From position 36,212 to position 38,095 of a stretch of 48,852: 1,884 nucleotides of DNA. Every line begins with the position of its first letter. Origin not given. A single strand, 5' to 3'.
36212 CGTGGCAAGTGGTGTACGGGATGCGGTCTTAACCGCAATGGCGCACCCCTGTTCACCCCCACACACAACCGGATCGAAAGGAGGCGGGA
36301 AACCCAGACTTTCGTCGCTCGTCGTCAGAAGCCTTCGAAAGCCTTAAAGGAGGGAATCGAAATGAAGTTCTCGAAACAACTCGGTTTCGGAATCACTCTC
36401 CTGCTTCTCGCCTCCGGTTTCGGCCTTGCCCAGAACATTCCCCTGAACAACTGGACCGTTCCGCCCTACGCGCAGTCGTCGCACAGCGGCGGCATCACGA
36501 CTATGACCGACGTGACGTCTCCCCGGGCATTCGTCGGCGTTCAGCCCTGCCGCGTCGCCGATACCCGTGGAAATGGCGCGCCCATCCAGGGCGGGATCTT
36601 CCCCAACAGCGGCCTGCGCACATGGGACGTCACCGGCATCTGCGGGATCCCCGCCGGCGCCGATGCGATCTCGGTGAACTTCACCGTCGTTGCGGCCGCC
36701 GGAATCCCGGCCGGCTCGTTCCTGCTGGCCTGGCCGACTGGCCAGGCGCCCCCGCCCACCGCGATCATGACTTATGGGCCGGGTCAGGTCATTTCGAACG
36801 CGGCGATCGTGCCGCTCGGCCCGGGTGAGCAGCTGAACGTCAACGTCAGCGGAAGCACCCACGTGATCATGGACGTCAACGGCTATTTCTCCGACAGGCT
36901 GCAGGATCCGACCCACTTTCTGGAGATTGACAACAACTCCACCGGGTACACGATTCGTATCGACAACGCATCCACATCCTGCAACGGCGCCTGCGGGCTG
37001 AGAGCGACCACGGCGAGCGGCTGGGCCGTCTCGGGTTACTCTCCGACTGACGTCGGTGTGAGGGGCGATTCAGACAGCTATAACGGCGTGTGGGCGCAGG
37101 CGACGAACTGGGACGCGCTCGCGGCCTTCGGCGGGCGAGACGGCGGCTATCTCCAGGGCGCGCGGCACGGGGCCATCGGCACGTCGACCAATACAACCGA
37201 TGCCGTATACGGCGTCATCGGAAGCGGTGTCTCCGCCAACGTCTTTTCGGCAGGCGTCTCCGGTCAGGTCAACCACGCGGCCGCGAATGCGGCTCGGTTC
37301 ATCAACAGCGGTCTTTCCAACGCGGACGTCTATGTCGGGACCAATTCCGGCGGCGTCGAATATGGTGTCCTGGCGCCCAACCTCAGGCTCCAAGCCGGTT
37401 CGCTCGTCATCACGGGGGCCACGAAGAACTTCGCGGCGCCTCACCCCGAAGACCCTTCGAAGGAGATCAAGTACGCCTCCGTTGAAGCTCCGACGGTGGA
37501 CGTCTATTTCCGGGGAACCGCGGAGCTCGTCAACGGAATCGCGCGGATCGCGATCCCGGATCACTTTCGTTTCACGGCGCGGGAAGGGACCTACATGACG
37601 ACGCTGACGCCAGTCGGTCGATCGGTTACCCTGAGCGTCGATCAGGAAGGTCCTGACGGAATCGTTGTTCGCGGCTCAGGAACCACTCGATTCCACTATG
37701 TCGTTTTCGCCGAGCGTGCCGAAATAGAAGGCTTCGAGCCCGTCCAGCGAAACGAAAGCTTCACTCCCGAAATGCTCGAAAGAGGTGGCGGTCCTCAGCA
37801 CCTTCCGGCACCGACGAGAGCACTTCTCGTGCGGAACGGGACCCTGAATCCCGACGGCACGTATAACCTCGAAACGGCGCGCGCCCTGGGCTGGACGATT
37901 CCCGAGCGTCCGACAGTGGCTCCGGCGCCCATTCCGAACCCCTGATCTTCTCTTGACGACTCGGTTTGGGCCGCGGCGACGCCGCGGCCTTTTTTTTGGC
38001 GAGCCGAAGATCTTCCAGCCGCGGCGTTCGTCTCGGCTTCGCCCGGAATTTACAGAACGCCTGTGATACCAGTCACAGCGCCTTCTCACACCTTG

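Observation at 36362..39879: Mosaic paralogs: N-module and C-module relationships disagree, implying module shuffling within the family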

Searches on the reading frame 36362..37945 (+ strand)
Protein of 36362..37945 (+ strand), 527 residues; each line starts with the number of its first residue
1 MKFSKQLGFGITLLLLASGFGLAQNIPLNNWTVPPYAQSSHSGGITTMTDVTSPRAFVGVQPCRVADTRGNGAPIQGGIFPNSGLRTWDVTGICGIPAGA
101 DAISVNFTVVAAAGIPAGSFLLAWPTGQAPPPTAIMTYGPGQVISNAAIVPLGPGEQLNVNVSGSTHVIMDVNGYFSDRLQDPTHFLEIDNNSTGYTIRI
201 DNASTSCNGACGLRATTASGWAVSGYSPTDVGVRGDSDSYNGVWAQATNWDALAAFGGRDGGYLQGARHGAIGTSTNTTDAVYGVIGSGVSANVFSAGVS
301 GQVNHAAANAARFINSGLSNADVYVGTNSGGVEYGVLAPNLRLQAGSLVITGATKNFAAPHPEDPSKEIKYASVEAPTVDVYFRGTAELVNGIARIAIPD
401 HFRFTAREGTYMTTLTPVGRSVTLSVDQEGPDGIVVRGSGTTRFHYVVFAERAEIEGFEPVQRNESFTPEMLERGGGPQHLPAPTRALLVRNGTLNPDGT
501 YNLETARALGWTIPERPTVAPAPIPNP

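Call 6: search_protein_families(library=pfam, proteins=[window:36362-37945:+], max_evalue=1)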
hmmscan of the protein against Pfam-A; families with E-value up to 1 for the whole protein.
window:36362-37945:+ (527 aa): 0 families

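Call 7: search_protein_families(library=ncbifam, proteins=[window:36362-37945:+], max_evalue=1)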
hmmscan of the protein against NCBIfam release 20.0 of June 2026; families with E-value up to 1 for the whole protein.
window:36362-37945:+ (527 aa): 0 families

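Call 16: find_homologous_proteins(query=window:36362-37945:+)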
Query window:36362-37945:+ (527 aa): 807 proteins with E <= 0.001 among 8000 candidates; the best 120 are listed.
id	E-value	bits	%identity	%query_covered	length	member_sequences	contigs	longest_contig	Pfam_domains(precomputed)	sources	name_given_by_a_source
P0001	0.0e+0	1095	91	100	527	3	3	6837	-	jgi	jgi:hypothetical protein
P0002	1.1e-239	815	68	100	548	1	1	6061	-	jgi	jgi:hypothetical protein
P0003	6.0e-231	786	69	100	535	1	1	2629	-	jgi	jgi:hypothetical protein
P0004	1.6e-203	695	65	91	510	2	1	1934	-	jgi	jgi:hypothetical protein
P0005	5.5e-201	687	65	99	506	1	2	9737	-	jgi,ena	-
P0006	1.3e-190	653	57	100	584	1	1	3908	-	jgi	jgi:hypothetical protein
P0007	9.7e-184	630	62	94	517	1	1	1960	-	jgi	jgi:hypothetical protein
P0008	1.8e-182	626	61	97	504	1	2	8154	-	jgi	jgi:hypothetical protein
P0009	3.7e-181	621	60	100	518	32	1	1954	-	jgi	jgi:hypothetical protein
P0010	4.5e-180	618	57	97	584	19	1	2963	-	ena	-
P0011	1.1e-179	617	60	98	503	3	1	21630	-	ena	-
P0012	2.4e-174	599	58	98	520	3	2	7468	-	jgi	jgi:hypothetical protein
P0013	3.6e-174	598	57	100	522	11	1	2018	-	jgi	-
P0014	1.2e-172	593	60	94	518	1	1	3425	-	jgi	jgi:hypothetical protein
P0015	2.1e-171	589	59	94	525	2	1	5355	-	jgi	jgi:hypothetical protein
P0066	5.2e-120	420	48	100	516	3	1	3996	-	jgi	jgi:hypothetical protein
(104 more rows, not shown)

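Call 17: find_encoding_contigs(protein=P0001, flank=10000, max_places=6)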
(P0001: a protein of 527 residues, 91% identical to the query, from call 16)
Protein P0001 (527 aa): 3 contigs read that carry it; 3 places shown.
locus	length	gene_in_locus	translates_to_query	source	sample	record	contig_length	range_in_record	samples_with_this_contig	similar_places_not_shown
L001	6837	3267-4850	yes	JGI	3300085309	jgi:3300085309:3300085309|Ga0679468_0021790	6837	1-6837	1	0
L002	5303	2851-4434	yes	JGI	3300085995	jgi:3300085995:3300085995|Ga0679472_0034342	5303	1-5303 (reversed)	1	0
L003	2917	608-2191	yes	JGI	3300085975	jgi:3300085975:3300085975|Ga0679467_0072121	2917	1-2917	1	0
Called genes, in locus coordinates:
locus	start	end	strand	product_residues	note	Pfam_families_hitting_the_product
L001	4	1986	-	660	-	PF13428:TPR_14 (faint), PF07719:TPR_2 (faint), PF13431:TPR_17 (faint), PF00515:TPR_1 (faint), PF13414:TPR_11 (faint), PF14559:TPR_19 (weak)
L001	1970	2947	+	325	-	PF01370:Epimerase, PF04321:RmlD_sub_bind, PF05368:NmrA (weak), PF16363:GDP_Man_Dehyd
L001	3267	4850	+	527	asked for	-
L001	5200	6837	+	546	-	?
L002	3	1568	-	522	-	?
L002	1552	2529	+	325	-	PF01370:Epimerase, PF04321:RmlD_sub_bind, PF05368:NmrA (weak), PF16363:GDP_Man_Dehyd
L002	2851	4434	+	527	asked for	-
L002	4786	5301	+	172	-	?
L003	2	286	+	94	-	?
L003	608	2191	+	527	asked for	-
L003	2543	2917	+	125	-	?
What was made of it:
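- The p8 structure recurs in three independent samples (L001-L003, call 17).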

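Call 28: search_solved_structures(query=A2, max_evalue=1, show_alignments=2)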
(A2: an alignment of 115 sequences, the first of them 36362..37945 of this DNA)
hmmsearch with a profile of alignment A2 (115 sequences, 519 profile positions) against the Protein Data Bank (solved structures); distinct sequences matched with E-value up to 1: 6.
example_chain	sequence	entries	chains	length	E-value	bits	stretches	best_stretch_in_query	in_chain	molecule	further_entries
7kx0_D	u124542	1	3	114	0.13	14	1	448-513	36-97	CD27 antigen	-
5tl5_A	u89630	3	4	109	0.19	13.4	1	448-510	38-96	CD27 antigen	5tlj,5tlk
8ds5_A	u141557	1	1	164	0.27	12.9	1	448-513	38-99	CD27 antigen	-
8tdi_L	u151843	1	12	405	0.27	12.9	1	61-125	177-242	P2B11 Glucuronide-3-dehydrogenase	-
4c8h_A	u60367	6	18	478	0.44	12.2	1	127-202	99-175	CTF4 | DNA POLYMERASE ALPHA-BINDING PROTEIN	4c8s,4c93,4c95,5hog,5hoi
5nxq_A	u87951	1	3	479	0.47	12.1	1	127-202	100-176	DNA polymerase alpha-binding protein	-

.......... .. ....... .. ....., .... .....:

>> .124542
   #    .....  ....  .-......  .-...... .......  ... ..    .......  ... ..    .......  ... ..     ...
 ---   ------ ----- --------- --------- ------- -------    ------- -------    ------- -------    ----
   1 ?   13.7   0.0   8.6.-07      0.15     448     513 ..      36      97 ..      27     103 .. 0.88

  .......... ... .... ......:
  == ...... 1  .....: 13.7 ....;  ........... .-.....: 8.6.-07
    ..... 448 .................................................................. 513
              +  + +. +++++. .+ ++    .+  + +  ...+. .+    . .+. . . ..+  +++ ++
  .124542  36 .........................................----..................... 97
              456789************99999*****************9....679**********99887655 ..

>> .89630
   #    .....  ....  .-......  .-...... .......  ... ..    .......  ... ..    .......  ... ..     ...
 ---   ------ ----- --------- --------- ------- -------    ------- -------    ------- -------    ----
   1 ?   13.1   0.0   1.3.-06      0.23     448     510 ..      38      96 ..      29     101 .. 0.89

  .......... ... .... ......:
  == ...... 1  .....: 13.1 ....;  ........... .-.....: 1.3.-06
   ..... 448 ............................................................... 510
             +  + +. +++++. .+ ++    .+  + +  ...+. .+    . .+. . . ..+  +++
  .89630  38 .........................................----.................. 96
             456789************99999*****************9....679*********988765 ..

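Call 34: predict_structure(alignment_id=A2)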
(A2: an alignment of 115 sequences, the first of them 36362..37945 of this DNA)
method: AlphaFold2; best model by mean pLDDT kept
length: 527 residues; sequences in the alignment: 115
mean_pLDDT: 78.0   pTM: 0.53
mean pLDDT of the five models: 78.0, 77.9, 77.1, 73.8, 73.4
residues with pLDDT >= 90: 187; 70-90: 192; 50-70: 87; < 50: 61
segments of 3 or more residues with pLDDT < 50: 1-3, 22-47, 234-236, 246-249, 257-269, 520-523, 525-527
pLDDT, mean of each block of 10 residues (from residue 1): 53 67 44 41 50 86 95 93 94 94 96 90 94 87 93 96 93 93 87 86 83 79 69 50 52 46 42 55 59 70 77 80 85 85 69 71 80 62 93 94 83 95 95 95 95 74 84 80 87 94 93 68 48
secondary structure, 60 per line:
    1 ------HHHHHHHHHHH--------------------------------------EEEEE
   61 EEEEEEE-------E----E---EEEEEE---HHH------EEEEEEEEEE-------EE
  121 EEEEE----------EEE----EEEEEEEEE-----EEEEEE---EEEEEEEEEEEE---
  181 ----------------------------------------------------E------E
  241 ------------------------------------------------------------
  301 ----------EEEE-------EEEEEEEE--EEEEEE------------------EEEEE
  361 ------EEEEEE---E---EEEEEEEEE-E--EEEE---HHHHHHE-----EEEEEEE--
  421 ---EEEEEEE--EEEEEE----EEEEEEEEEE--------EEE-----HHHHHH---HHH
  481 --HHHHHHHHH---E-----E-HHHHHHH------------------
elements in order: H7-17 E56-67 E84-89 E102-111 E119-125 E136-138 E143-151 E157-162 E166-177 E311-314 E322-329 E332-337 E356-360 E367-372 E380-388 E393-396 H400-405 E412-418 E424-430 E433-438 E443-452 E461-463 H469-474 H483-491 H503-509
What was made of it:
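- On Bdellovibrio MAT fibre superfamily: The middle module has pLDDT 42-70 (call 34).
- The middle module is modelled with low confidence (call 34).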

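Call 37: fold_search(model_id=the predicted structure, library=pdb)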
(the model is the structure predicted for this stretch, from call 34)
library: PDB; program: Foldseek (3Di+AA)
matches with E <= 10: 1501; with E <= 0.001: 0
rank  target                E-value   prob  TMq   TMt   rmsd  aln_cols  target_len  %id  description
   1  7yv7_A                2.7e-03  0.75  0.11  0.23  15.7       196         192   13  Cryo-EM structure of expanded coxsackievirus A16 empty particle in complex with antibody 9B5 (released 2022-10-19)
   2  6acy_A                2.8e-03  0.63  0.10  0.19  16.1       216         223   14  The structure of CVA10 virus A-particle (released 2018-11-21)
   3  3p6b_A                3.1e-03  0.96  0.14  0.31  10.3       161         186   13  The crystal structure of CelK CBM4 from Clostridium thermocellum (released 2011-08-24)
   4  3twi_A                4.6e-03  0.98  0.14  0.41  13.5       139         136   13  Variable Lymphocyte Receptor Recognition of the Immunodominant Glycoprotein of Bacillus anthracis Spores (released 2012-03-14)
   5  1uy0_A                4.9e-03  1.00  0.15  0.46   9.2       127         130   16  Carbohydrate binding module (CBM6cm-2) from Cellvibrio mixtus lichenase 5A in complex with glc-1,3-glc-1,4-glc-1,3-glc (released 2004-03-11)
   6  4y6t_E                5.2e-03  0.90  0.13  0.35   9.5       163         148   13  Structure of Tobacco streak virus coat protein dimer at 2.4 Angstroms resolution (released 2016-01-20)
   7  6lhb_A                5.2e-03  0.51  0.10  0.20  15.9       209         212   15  The cryo-EM structure of coxsackievirus A16 A-particle (released 2020-02-05)
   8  6snb_A                5.8e-03  0.57  0.10  0.19  15.2       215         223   13  Structure of Coxsackievirus A10 A-particle (released 2020-01-15)
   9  7wim_L                6.1e-03  1.00  0.14  0.59   4.0        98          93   14  Crystal structure of Arabidopsis thaliana FKBP43 N-terminal domain (released 2022-09-21)
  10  9vfr_A                6.4e-03  0.60  0.12  0.17  16.5       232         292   12  Structure of mature Coxsackievirus A6 virion complexed with its receptor KREMEN1 (released 2025-11-19)
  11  7eea_C                7.2e-03  1.00  0.12  0.10   1.4        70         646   23  Cyanophage Pam1 tailspike receptor-binding domain (released 2021-10-20)
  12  1uxz_A                7.6e-03  0.99  0.14  0.44   9.5       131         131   18  Carbohydrate binding module (CBM6cm-2) from Cellvibrio mixtus lichenase 5A (released 2004-03-11)
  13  8pdz_A                8.0e-03  0.96  0.13  0.42   7.5       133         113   16  Recombinant Ena3A L-Type endospore appendages (released 2023-11-08)
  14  3tyj                  8.0e-03  0.90  0.13  0.36   9.7       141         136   16  Bacillus collagen-like protein of anthracis P159S mutant (released 2012-03-14)
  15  9vfs_A                8.0e-03  0.54  0.11  0.19  15.1       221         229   11  Structure of Coxsackievirus A6 Altered-particles (released 2025-11-26)
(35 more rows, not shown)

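Call 39: search_protein_families(library=phrogs, proteins=[window:36362-37945:+], max_evalue=0.1)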
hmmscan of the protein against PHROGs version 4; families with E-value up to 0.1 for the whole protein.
window:36362-37945:+ (527 aa): 2 families
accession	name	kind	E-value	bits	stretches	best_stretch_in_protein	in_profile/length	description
phrog_17490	-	unknown function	1.2e-08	35.8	1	348-456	125-234/266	-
phrog_28536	-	unknown function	1.6e-05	25.4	1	351-458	92-201/224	-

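Call 40: fold_search(model_id=the predicted structure, library=viral)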
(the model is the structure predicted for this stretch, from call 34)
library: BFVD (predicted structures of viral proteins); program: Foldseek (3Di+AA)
matches with E <= 10: 1087; with E <= 0.001: 54
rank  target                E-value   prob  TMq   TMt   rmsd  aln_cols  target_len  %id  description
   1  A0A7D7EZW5            9.4e-10  1.00  0.17  0.10  29.3       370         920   20  (no name in the UniProt tables at hand)
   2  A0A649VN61            8.7e-08  1.00  0.18  0.26  10.2       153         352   26  Minor tail protein [Arthrobacter phage Mufasa8]
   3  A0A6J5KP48            1.1e-07  1.00  0.17  0.09  36.6       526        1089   17  Collagen triple helix repeat [uncultured Caudovirales phage]
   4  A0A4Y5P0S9            1.2e-07  1.00  0.18  0.33  13.0       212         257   24  (no name in the UniProt tables at hand)
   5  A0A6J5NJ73            1.5e-07  1.00  0.18  0.19  16.4       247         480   21  Uncharacterized protein [uncultured Caudovirales phage]
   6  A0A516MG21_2          3.6e-07  1.00  0.16  0.12  15.1       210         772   21  (no name in the UniProt tables at hand)
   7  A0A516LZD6            3.6e-07  1.00  0.16  0.17  32.7       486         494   14  (no name in the UniProt tables at hand)
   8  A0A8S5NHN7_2          5.1e-07  1.00  0.20  0.14  20.6       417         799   14  Tail protein [Siphoviridae sp. ctmTU3]
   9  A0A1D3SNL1            8.8e-07  1.00  0.17  0.11  11.3       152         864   21  (no name in the UniProt tables at hand)
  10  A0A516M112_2          8.8e-07  1.00  0.15  0.09  35.9       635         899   15  (no name in the UniProt tables at hand)
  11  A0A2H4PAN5            9.8e-07  0.92  0.11  0.10  70.1       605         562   10  (no name in the UniProt tables at hand)
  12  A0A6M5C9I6            1.4e-06  1.00  0.17  0.32  16.7       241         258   19  (no name in the UniProt tables at hand)
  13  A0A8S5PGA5            2.5e-06  1.00  0.23  0.35  15.9       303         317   16  Uncharacterized protein (Fragment) [Siphoviridae sp. ctXQ92]
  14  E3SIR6                2.6e-06  1.00  0.15  0.36  12.1       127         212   24  Uncharacterized protein [Synechococcus phage S-SM2]
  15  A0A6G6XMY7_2          6.4e-06  1.00  0.19  0.12  16.1       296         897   15  (no name in the UniProt tables at hand)
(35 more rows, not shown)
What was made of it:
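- On Phage tail fibre / receptor-binding protein: BFVD matches reach E 9e-10 (call 40).
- BFVD tail-fibre models match with E down to 9e-10 (call 40).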

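Call 44: find_encoding_contigs(protein=P0066, flank=10000, max_places=4)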
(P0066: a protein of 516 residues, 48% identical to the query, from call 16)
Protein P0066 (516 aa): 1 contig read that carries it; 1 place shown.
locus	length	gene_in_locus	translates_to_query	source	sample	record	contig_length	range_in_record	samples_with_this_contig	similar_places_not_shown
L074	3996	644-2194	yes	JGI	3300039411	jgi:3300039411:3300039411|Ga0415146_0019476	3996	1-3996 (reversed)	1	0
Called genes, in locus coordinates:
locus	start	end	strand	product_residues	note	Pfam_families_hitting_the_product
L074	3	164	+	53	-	?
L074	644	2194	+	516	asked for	-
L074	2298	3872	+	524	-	PF07995:GSDH, PF24684:Vgb_lyase (faint)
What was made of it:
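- p9 recurs at 97% in L074 (call 44).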

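Call 71: find_encoding_contigs(protein=P0006, flank=10000, max_places=3)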
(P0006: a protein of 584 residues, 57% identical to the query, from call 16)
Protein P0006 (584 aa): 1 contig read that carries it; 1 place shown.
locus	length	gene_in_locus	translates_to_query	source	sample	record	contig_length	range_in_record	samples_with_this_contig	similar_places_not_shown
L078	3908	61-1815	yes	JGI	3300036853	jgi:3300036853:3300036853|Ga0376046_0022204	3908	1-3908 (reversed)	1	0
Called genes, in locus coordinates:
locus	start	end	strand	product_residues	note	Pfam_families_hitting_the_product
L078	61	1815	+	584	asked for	-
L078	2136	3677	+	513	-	-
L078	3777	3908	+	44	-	?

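Call 72: find_encoding_contigs(protein=P0002, flank=10000, max_places=3)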
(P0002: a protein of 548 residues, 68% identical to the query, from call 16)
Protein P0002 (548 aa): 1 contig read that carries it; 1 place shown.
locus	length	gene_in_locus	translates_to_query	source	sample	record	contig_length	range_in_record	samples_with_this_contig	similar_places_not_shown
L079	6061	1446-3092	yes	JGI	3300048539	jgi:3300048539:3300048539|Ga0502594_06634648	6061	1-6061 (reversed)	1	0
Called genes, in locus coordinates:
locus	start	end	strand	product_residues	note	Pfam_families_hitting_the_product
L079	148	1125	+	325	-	PF01370:Epimerase, PF04321:RmlD_sub_bind, PF05368:NmrA (weak), PF16363:GDP_Man_Dehyd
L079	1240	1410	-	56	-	-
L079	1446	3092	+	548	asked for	-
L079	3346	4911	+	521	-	PF07995:GSDH, PF24684:Vgb_lyase (faint)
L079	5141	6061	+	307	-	?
